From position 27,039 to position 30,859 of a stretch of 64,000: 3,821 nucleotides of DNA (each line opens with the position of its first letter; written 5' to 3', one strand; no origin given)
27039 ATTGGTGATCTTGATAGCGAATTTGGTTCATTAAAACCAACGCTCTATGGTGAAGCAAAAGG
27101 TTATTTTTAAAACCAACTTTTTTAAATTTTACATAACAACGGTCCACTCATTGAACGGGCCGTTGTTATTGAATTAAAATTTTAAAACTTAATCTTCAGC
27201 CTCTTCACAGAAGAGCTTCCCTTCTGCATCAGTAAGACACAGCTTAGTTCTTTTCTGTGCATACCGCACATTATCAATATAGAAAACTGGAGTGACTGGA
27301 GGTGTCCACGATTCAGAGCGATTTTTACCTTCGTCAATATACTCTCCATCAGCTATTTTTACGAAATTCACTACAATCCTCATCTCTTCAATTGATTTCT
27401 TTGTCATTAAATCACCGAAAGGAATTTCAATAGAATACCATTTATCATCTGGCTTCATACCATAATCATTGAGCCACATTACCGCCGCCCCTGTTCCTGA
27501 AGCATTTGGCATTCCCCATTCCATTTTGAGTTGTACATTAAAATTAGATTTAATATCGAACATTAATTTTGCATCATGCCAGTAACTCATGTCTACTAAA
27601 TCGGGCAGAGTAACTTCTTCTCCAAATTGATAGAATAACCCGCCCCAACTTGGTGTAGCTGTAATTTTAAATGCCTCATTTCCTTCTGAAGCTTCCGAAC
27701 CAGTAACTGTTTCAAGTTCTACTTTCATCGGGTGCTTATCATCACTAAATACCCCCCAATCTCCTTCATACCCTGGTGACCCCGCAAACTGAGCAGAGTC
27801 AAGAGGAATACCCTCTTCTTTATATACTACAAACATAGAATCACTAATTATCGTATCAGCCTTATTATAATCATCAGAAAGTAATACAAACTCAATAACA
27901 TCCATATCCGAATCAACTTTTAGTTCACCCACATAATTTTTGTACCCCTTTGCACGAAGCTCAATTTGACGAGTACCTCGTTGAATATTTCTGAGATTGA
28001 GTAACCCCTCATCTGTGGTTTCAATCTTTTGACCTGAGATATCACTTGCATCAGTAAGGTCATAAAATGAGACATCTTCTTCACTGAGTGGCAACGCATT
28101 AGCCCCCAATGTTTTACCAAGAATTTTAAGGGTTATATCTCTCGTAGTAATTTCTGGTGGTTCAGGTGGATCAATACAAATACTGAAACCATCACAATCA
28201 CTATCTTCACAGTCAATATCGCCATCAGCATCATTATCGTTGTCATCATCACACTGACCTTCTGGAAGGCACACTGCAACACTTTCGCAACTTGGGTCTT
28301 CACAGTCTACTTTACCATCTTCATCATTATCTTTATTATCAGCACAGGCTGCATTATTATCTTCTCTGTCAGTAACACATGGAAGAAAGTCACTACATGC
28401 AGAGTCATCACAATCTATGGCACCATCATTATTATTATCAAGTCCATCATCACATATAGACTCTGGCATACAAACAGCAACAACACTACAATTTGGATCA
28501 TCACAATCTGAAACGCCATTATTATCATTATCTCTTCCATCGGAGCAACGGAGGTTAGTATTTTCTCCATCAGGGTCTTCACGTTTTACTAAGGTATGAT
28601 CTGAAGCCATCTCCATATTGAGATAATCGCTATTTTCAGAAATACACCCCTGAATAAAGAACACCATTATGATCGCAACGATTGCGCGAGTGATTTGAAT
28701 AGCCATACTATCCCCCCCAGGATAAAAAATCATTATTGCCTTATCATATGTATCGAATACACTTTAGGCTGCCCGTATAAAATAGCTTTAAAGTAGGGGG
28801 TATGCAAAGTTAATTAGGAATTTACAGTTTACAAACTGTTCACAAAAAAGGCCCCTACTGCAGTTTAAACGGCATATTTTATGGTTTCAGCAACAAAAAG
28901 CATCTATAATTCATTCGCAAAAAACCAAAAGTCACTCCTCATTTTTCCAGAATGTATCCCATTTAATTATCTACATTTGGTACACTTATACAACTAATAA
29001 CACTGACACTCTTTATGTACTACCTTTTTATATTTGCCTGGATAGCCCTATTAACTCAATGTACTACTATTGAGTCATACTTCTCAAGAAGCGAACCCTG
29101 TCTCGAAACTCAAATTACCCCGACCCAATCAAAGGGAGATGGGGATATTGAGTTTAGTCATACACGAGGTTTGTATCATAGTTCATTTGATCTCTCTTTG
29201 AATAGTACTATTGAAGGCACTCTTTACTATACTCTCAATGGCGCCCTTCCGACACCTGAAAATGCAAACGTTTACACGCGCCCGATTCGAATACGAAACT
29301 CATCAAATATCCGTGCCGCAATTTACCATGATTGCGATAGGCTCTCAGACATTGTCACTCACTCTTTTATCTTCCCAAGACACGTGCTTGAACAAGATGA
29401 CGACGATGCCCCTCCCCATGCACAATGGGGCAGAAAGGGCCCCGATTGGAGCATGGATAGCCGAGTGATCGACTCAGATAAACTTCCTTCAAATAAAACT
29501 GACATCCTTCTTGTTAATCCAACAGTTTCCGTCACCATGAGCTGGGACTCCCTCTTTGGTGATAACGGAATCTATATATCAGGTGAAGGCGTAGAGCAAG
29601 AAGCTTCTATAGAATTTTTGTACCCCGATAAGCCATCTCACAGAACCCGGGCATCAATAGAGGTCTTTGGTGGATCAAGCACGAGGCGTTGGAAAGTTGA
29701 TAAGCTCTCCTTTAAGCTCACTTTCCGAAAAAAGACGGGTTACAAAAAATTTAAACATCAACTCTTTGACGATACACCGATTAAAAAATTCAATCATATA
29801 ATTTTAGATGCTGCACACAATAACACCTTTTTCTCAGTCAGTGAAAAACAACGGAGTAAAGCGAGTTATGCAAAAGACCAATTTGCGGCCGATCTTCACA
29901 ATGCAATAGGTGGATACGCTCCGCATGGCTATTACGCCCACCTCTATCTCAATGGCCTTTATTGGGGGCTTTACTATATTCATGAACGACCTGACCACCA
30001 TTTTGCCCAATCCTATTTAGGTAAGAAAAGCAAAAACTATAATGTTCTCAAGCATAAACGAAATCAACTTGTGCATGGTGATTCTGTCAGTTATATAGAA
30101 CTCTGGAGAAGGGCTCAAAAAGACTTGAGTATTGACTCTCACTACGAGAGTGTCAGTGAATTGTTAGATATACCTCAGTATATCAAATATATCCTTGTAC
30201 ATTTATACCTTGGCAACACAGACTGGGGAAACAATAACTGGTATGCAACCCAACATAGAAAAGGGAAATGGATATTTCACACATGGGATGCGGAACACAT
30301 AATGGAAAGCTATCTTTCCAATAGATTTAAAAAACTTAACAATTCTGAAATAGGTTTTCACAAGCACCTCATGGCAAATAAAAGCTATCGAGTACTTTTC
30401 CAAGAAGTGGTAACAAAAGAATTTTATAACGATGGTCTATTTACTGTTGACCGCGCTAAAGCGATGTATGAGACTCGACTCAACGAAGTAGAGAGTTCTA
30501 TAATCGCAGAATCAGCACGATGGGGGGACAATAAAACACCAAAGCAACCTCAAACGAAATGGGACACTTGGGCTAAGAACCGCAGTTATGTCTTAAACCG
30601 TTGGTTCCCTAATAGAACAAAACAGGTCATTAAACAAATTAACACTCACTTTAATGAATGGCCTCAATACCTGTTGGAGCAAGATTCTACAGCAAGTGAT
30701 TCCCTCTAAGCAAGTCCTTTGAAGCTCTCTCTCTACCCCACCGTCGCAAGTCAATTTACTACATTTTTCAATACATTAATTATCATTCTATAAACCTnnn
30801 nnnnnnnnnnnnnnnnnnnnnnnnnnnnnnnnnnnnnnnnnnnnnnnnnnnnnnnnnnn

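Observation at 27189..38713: Envelope cluster in which polytopic lipid-linked-donor transferases carry NPCBM-like lectin domains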

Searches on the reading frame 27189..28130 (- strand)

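Call 61: search_protein_families(library=pfam, proteins=[window:27189-28130:-], max_evalue=1)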
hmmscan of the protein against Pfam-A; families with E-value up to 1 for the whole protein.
window:27189-28130:- (313 aa): 2 families
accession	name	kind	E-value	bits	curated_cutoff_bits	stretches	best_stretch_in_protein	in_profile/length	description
PF08308.17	PEGA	-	0.032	14.6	20.8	1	45-75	28-58/71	PEGA domain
PF17947.6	4HB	-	0.13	12.7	26.1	1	244-281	19-56/78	Four helical bundle domain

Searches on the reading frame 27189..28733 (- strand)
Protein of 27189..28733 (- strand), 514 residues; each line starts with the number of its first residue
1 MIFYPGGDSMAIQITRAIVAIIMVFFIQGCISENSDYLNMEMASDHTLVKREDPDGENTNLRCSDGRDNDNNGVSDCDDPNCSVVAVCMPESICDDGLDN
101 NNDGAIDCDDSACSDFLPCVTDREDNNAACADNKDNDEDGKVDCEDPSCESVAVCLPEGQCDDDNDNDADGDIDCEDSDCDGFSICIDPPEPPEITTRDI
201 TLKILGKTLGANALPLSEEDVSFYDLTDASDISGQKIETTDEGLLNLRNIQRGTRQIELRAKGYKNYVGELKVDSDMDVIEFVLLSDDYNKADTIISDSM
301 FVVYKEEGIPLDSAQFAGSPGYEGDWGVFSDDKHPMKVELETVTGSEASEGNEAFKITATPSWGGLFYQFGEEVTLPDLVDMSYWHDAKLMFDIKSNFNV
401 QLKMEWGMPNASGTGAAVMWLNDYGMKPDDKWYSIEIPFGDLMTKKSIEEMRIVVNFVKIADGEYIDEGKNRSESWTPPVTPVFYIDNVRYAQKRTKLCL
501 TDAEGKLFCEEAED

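Call 4: search_protein_families(library=pfam, proteins=[window:27189-28733:-], max_evalue=0.01)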
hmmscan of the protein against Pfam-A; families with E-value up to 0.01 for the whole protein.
window:27189-28733:- (514 aa): 0 families

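Call 7: search_protein_families(library=ncbifam, proteins=[window:27189-28733:-], max_evalue=0.001)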
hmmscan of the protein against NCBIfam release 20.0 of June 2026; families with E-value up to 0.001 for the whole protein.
window:27189-28733:- (514 aa): 1 family
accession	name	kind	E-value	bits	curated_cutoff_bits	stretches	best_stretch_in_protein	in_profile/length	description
NF033662.1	acid_disulf_rpt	repeat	6.2e-22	77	41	3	124-155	1-32/32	acidic double-disulfide repeat-containing protein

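Call 46: search_solved_structures(query=window:27189-28706:-, max_evalue=1)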
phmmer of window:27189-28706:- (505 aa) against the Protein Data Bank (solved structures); distinct sequences matched with E-value up to 1: 8.
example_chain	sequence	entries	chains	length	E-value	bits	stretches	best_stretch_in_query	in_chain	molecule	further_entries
7plp_A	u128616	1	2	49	0.00054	21.9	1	119-146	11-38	Teneurin-4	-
2lro_A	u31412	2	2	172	0.004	19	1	316-434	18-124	Endoglucanase H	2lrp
1v0a_A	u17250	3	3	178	0.0044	18.9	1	316-434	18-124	ENDOGLUCANASE H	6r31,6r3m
6cmx_A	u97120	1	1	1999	0.011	17.6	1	117-152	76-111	Teneurin-2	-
8fia_A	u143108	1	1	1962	0.057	15.2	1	120-151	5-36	Teneurin-m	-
7bam_A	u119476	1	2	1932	0.21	13.3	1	119-146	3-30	Teneurin-4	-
7ban_A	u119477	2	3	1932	0.21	13.3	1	119-146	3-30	Teneurin-4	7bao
6vhh_A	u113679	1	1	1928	0.26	13.1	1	120-152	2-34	Teneurin-2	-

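Call 64: find_related_loci(query=window:27189-28706:-, collection=metagenome_contigs, flank=10000)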
Query window:27189-28706:- (505 aa) in metagenome_contigs; peptide patterns used: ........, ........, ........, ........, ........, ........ (x = any residue, [..] = any of these).
67 stretches matched a pattern, but none encodes a relative of the query by tblastn (E <= 1e-3).

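Call 87: search_protein_families(library=padloc, proteins=[window:27189-28706:-], max_evalue=0.001)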
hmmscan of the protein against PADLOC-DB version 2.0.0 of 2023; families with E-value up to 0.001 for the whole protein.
window:27189-28706:- (505 aa): 0 families

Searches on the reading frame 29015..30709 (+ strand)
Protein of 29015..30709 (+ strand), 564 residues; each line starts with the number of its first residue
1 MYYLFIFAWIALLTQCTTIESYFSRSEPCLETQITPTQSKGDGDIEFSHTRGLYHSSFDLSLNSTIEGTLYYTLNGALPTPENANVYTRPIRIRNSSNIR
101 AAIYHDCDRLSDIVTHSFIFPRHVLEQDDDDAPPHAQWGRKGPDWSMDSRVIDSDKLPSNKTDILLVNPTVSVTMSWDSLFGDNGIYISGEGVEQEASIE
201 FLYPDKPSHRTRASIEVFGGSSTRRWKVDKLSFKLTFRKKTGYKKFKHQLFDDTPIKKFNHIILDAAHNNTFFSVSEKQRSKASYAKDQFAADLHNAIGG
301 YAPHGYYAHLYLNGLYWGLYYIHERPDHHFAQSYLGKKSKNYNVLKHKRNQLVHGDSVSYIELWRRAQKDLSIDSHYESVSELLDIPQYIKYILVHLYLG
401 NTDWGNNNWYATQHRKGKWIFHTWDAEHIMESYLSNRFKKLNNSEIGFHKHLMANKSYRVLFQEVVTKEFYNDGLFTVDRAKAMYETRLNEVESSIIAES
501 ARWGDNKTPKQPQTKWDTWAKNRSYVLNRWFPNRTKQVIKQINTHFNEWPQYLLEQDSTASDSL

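Call 4: search_protein_families(library=pfam, proteins=[window:29015-30709:+], max_evalue=0.01)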
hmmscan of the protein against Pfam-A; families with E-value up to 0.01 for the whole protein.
window:29015-30709:+ (564 aa): 3 families
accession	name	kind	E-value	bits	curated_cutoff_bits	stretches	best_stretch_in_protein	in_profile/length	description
PF08757.17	CotH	-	1.5e-24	87.5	23.8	1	220-520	5-299/322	CotH kinase protein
PF13287.12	Fn3_assoc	-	3e-10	40.5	23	1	62-118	3-59/59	Fn3 associated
PF13290.12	CHB_HEX_C_1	-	5.6e-09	36.3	22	1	52-114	4-66/67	Chitobiase/beta-hexosaminidase C-terminal domain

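Call 7: search_protein_families(library=ncbifam, proteins=[window:29015-30709:+], max_evalue=0.001)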
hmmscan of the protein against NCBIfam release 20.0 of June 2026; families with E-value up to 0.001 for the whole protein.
window:29015-30709:+ (564 aa): 0 families

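Call 53: search_solved_structures(query=window:29015-30709:+, max_evalue=0.01, show_alignments=1)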
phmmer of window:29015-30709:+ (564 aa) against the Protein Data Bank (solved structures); distinct sequences matched with E-value up to 0.01: 0.

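Call 65: find_related_loci(query=window:29015-30709:+, collection=metagenome_contigs, flank=10000)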
Query window:29015-30709:+ (564 aa) in metagenome_contigs; peptide patterns used: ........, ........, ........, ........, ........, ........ (x = any residue, [..] = any of these).
27 stretches matched a pattern; 9 encode a relative of the query (tblastn E <= 1e-3); 9 distinct loci.
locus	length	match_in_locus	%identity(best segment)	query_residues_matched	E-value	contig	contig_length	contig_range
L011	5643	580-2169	35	44-539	9e-98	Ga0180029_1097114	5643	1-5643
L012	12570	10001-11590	35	44-539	8e-98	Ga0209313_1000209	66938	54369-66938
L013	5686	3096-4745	35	32-539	1e-93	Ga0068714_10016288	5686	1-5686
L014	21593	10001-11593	35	44-540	2e-96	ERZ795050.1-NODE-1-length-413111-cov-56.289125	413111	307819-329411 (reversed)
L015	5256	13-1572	34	64-539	2e-88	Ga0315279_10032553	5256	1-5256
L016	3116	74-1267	37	163-542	4e-79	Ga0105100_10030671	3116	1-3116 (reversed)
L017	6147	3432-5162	31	15-542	2e-71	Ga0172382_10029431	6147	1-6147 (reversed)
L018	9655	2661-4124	29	47-505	4e-59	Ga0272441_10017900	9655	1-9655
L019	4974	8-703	32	330-542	2e-27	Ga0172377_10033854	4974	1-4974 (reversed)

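Call 87: search_protein_families(library=padloc, proteins=[window:29015-30709:+], max_evalue=0.001)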
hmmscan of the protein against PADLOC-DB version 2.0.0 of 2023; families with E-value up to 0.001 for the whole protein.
window:29015-30709:+ (564 aa): 0 families
